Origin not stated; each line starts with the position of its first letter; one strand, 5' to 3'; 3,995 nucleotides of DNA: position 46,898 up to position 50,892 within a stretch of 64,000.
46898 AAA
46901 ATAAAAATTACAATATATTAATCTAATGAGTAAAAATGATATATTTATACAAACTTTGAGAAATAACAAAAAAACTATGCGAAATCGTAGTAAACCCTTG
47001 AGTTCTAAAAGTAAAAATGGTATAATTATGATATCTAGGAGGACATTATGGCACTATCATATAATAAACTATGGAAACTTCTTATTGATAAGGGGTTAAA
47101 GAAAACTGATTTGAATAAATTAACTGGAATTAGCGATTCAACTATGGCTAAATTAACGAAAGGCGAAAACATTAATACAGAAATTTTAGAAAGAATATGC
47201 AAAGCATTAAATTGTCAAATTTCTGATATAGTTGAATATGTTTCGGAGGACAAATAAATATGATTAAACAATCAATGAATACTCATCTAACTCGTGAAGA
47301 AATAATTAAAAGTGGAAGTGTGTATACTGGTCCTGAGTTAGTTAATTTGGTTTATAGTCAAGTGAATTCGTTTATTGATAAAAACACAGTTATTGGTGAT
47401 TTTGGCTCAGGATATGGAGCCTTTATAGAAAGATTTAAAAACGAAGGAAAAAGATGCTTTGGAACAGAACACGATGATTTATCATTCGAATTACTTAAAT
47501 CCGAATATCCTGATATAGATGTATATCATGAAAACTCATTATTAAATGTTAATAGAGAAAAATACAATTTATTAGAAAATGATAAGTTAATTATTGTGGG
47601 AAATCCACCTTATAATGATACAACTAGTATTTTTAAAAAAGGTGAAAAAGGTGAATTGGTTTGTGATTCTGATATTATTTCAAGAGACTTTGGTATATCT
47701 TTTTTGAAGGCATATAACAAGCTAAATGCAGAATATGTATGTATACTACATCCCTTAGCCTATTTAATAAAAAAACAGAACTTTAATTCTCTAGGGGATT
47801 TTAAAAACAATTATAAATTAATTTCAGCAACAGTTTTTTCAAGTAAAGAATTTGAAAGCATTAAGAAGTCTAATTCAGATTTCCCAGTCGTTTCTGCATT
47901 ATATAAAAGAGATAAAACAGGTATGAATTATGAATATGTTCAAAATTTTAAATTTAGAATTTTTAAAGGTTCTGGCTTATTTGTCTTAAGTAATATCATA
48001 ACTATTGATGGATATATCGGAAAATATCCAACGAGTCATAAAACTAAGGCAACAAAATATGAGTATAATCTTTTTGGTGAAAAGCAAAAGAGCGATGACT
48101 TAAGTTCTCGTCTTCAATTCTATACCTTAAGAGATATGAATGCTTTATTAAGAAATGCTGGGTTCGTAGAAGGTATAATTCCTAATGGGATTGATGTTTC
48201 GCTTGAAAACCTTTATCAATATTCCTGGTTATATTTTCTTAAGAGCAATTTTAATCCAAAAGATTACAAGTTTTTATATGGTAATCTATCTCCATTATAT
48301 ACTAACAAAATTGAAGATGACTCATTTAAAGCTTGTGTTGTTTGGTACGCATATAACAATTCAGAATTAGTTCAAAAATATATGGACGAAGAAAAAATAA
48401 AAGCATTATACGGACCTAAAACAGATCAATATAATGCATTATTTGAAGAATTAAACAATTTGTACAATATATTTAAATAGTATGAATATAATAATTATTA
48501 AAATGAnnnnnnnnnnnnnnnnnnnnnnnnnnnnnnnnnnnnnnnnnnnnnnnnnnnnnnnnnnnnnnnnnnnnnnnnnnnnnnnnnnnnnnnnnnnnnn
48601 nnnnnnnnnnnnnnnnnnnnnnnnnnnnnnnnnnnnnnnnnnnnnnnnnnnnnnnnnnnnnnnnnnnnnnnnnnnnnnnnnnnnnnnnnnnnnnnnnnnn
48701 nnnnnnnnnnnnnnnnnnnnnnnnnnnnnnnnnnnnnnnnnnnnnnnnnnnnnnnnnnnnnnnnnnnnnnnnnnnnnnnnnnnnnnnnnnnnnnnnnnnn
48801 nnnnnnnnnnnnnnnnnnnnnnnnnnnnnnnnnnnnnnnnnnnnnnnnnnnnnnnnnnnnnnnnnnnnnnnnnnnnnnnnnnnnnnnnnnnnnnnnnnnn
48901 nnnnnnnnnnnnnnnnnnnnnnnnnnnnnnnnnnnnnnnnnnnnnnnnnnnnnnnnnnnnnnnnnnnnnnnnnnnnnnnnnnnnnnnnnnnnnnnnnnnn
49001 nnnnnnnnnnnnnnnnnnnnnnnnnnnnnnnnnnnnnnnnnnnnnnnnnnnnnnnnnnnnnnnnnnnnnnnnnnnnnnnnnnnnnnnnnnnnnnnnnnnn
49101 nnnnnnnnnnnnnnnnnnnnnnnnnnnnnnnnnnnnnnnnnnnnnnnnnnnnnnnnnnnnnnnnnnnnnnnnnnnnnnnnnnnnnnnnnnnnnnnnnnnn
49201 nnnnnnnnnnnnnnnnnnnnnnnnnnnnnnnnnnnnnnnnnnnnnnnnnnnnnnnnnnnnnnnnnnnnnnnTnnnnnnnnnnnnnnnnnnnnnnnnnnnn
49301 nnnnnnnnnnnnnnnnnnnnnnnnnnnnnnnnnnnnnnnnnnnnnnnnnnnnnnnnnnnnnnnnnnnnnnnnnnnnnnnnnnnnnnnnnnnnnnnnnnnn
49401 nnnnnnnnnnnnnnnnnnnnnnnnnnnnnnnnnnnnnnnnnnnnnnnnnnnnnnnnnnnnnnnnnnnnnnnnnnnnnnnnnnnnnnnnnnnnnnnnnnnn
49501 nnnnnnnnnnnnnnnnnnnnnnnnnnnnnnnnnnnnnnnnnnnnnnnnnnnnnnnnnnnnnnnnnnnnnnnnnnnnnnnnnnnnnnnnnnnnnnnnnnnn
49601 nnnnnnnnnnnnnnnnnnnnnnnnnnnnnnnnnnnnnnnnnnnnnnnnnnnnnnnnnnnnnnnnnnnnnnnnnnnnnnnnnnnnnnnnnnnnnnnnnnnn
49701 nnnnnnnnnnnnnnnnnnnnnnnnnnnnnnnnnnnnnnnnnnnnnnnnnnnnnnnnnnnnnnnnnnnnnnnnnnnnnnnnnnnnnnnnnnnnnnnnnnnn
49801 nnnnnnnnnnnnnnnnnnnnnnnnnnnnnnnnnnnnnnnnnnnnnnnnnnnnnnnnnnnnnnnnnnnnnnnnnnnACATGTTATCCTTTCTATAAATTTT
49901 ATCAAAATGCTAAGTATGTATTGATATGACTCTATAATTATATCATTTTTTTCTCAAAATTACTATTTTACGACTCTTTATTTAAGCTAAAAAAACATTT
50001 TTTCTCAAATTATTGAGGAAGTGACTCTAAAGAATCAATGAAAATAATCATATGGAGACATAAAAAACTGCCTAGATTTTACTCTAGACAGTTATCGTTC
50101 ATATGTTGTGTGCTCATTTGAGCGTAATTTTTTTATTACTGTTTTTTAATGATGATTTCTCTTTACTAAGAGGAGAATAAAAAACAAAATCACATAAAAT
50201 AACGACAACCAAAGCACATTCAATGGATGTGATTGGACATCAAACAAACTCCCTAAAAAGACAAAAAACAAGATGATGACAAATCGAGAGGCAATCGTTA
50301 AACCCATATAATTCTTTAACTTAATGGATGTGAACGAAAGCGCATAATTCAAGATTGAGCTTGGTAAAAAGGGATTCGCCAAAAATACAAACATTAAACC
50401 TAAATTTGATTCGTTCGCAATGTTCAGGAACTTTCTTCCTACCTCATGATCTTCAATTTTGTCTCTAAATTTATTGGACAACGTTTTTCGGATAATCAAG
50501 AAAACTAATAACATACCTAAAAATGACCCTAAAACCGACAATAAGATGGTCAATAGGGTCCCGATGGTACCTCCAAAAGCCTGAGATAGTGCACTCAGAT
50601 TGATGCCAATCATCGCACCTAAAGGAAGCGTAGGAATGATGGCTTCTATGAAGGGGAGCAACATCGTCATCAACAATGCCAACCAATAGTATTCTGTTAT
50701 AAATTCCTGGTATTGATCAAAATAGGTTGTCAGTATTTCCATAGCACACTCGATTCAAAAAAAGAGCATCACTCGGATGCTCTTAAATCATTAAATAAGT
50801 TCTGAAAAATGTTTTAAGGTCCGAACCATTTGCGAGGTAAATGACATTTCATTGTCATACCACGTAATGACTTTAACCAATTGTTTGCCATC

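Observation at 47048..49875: HTH-coupled N6A methyltransferase facing a translationally coupled ORFan pair: an atypical R-M module or an uncatalogued defence system at the island's right end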

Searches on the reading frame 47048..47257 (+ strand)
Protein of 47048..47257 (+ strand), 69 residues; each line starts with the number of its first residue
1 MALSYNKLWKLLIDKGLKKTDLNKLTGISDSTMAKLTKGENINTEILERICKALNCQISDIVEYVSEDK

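Call 3: search_protein_families(library=pfam, proteins=[window:47048-47257:+], max_evalue=1)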
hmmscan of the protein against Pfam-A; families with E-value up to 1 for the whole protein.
window:47048-47257:+ (69 aa): 6 families
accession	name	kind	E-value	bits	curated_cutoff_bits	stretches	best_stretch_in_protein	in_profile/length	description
PF13443.12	HTH_26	-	1.9e-21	76.5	22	1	7-65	1-61/63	Cro/C1-type HTH DNA-binding domain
PF01381.28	HTH_3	-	1.3e-06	28.7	23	1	11-60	4-54/55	Helix-turn-helix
PF13560.12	HTH_31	-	0.0037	18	27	1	15-56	13-56/64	Helix-turn-helix domain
PF23745.1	ANK_LRRK2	-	0.026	14.8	27.5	1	19-59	7-47/130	LRRK2 ANK repeat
PF12844.13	HTH_19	-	0.039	14.3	30.2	1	7-56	3-53/64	Helix-turn-helix domain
PF20432.4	Xre-like-HTH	-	0.15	12.8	25.8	1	16-50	23-58/63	Antitoxin Xre-like helix-turn-helix domain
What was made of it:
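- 47048..47257 (+): 69-aa Cro/C1-type HTH protein; controller-like regulator. Pfam HTH_26 at 1.9e-21 (call 3).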

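Call 4: search_protein_families(library=padloc, proteins=[window:47048-47257:+], max_evalue=1)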
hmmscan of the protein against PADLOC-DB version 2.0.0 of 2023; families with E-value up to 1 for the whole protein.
window:47048-47257:+ (69 aa): 7 families
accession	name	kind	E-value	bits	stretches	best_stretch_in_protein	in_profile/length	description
PDLC02926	HTH_VI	-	1.7e-05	23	1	14-62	12-61/92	-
PDLC04775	PDC-M69A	-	4.2e-05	22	1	7-64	11-69/113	-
PDLC03951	RmrA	-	6.6e-05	20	1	6-66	11-72/400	-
PDLC04762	PDC-M64C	-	0.00038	18.5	1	7-63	31-88/97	-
PDLC04758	PDC-M64B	-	0.00088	17.7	1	6-61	33-89/123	-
PDLC04760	PDC-M64C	-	0.002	16.4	1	7-64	30-88/93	-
PDLC03946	RmrA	-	0.021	11.6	1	16-56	15-56/357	-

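Call 5: search_protein_families(library=ncbifam, proteins=[window:47048-47257:+], max_evalue=1)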
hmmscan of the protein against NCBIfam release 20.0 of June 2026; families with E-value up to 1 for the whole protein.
window:47048-47257:+ (69 aa): 6 families
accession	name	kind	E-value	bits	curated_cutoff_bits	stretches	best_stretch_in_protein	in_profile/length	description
NF000090.1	trans_reg_VanU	equivalog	1.4e-21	76.5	150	1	1-67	1-67/75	glycopeptide resistance transcriptional regulator VanU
NF010465.0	PRK13890.1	equivalog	2.7e-06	27.5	96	1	6-66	8-69/121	conjugal transfer protein TrbA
NF006015.0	PRK08154.1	subfamily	1.1e-05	24.8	204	1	14-66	41-94/314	anaerobic benzoate catabolism transcriptional regulator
NF041575.1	antitoxPezA_Strep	equivalog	0.00066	19.7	290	1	14-63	12-62/158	type II toxin-antitoxin system antitoxin PezA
NF041951.1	phage_RstR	subfamily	0.012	15.9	80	1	6-62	5-62/108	RstR family transcriptional repressor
NF049845.1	Xre_ParS_antitoxin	subfamily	0.046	13.8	90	1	5-53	4-53/112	type II RES/Xre toxin-antitoxin system antitoxin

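Call 52: search_protein_families(library=phrogs, proteins=[window:47048-47257:+], max_evalue=0.1)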
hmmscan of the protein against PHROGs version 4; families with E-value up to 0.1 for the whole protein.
window:47048-47257:+ (69 aa): 24 families
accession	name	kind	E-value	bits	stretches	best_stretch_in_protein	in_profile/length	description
phrog_3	-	transcription regulation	3.1e-09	38.1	1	5-66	90-152/430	transcriptional repressor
phrog_4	-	transcription regulation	8.8e-07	29.2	1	10-62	143-192/400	transcriptional repressor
phrog_8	-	transcription regulation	6e-06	26.9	1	6-56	79-130/346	transcriptional regulator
phrog_4583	-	transcription regulation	0.00017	22.5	1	14-68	21-76/81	transcriptional repressor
phrog_2439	-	transcription regulation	0.00052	20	1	7-58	11-63/367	transcriptional regulator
phrog_7241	-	transcription regulation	0.001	20.1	1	15-62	73-121/122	transcriptional regulator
phrog_38620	-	transcription regulation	0.001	19.9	1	9-62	7-62/174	transcriptional regulator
phrog_11187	-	transcription regulation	0.0026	18.5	1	14-54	18-59/63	transcriptional regulator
phrog_1468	-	transcription regulation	0.0026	18.3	1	11-58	15-62/67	transcriptional repressor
phrog_147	-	transcription regulation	0.0031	18.9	1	6-52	7-55/100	transcriptional regulator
phrog_2967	-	transcription regulation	0.0031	18.1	1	8-63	15-71/225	transcriptional regulator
phrog_6425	-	unknown function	0.005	18.1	1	7-39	63-95/99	-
phrog_5823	-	transcription regulation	0.0052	17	1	15-62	18-67/404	transcriptional regulator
phrog_6831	-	transcription regulation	0.028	15.4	1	9-49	11-53/68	transcriptional regulator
phrog_18342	-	transcription regulation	0.037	15.1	1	8-62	23-80/123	transcriptional repressor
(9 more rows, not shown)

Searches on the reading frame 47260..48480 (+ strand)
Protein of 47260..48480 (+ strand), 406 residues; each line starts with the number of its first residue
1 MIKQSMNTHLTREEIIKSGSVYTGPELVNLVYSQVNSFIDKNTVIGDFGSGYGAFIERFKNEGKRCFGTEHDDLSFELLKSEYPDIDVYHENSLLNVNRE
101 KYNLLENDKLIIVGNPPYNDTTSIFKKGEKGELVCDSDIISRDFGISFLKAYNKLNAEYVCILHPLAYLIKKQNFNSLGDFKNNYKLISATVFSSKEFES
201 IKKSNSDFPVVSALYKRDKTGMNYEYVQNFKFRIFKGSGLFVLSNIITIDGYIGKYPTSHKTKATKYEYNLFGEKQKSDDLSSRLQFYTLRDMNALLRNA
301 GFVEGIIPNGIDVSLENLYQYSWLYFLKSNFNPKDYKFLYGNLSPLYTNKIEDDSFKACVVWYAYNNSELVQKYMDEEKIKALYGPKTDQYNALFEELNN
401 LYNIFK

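Call 3: search_protein_families(library=pfam, proteins=[window:47260-48480:+], max_evalue=1)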
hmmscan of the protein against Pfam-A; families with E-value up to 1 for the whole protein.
window:47260-48480:+ (406 aa): 3 families
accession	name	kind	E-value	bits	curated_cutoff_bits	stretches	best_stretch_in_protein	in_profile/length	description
PF00398.26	RrnaAD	-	0.0012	18.5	24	1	39-127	28-118/263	Ribosomal RNA adenine dimethylase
PF07669.17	Eco57I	-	0.0032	18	25.3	1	111-195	77-167/171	Eco57I restriction-modification methylase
PF09204.15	Colicin_immun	-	0.082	13.9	22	1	35-98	9-69/88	Bacterial self-protective colicin-like immunity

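Call 4: search_protein_families(library=padloc, proteins=[window:47260-48480:+], max_evalue=1)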
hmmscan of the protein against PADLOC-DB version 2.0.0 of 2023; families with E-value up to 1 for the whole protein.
window:47260-48480:+ (406 aa): 1 family
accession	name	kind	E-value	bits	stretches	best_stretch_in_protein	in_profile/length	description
PDLC03275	MTase_II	-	5.5e-44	149.1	1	7-344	5-305/343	Type II methyltransferase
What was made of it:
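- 47260..48480 (+): 406-aa gamma-class N6-adenine DNA methyltransferase, bacterial M.PabI-homologue type; predicted product GTm6AC. PADLOC MTase_II at 5.5e-44 (call 4).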

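Call 5: search_protein_families(library=ncbifam, proteins=[window:47260-48480:+], max_evalue=1)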
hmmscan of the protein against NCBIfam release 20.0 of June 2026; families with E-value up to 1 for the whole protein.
window:47260-48480:+ (406 aa): 3 families
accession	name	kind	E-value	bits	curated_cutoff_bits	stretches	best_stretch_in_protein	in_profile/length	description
NF000411.1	Erm45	exception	0.00012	22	525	1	25-127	15-112/245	23S rRNA (adenine(2058)-N(6))-methyltransferase Erm(45)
NF000499.2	Erm23S_rRNA_broad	equivalog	0.00017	21.1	212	1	28-127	12-105/244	23S ribosomal RNA methyltransferase Erm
TIGR00755.1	ksgA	equivalog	0.0025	17.2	171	1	40-126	28-112/256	16S rRNA (adenine(1518)-N(6)/adenine(1519)-N(6))-dimethyltransferase RsmA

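Call 8: search_solved_structures(query=window:47260-48480:+, max_evalue=1, show_alignments=2)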
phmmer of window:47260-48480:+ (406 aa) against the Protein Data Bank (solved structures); distinct sequences matched with E-value up to 1: 5.
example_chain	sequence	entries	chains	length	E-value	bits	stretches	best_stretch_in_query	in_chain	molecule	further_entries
6ifv_A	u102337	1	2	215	0.015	17.8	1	39-128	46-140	Ribosomal RNA small subunit methyltransferase A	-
6ifw_A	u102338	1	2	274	0.015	17.8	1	38-128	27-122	Ribosomal RNA small subunit methyltransferase A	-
6ifs_A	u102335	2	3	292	0.024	17.2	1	39-128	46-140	Ribosomal RNA small subunit methyltransferase A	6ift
7v2l_W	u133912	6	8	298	0.025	17.1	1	39-128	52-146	Ribosomal RNA small subunit methyltransferase A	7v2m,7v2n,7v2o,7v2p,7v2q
6ifx_A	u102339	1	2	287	0.026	17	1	39-127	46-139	Ribosomal RNA small subunit methyltransferase A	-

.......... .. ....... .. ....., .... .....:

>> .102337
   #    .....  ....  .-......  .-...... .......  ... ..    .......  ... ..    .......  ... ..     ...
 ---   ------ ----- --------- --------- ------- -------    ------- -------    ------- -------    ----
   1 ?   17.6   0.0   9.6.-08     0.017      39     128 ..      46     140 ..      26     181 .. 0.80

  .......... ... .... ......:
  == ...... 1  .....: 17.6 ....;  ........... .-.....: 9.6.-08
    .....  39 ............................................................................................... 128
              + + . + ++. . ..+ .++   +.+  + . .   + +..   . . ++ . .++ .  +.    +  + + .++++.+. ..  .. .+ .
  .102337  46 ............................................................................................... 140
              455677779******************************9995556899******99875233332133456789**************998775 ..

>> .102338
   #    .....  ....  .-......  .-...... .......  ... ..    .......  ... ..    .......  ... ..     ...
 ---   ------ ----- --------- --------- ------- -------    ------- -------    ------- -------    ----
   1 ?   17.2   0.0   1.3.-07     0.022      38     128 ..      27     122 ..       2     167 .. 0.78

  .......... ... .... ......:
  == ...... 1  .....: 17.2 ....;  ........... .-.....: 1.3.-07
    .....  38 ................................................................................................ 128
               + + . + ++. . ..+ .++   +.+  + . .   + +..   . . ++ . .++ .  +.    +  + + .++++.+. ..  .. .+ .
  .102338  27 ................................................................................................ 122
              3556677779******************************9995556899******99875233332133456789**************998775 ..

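Call 52: search_protein_families(library=phrogs, proteins=[window:47260-48480:+], max_evalue=0.1)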
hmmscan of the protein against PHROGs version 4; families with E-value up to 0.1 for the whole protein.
window:47260-48480:+ (406 aa): 2 families
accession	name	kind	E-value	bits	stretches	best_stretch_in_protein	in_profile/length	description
phrog_5172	-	unknown function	0.0013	18.6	1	22-123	24-108/377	-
phrog_4752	-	other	0.026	14.8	0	27-67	37-77/241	tRNA methyltransferase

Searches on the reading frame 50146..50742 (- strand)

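Call 42: search_protein_families(library=pfam, proteins=[window:50146-50742:-], max_evalue=0.001)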
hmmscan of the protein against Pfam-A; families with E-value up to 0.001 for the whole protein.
window:50146-50742:- (198 aa): 1 family
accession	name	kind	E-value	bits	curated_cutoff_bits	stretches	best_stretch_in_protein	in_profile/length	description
PF09335.16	VTT_dom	-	7.2e-19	68.9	33.9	1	50-165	4-122/123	VTT domain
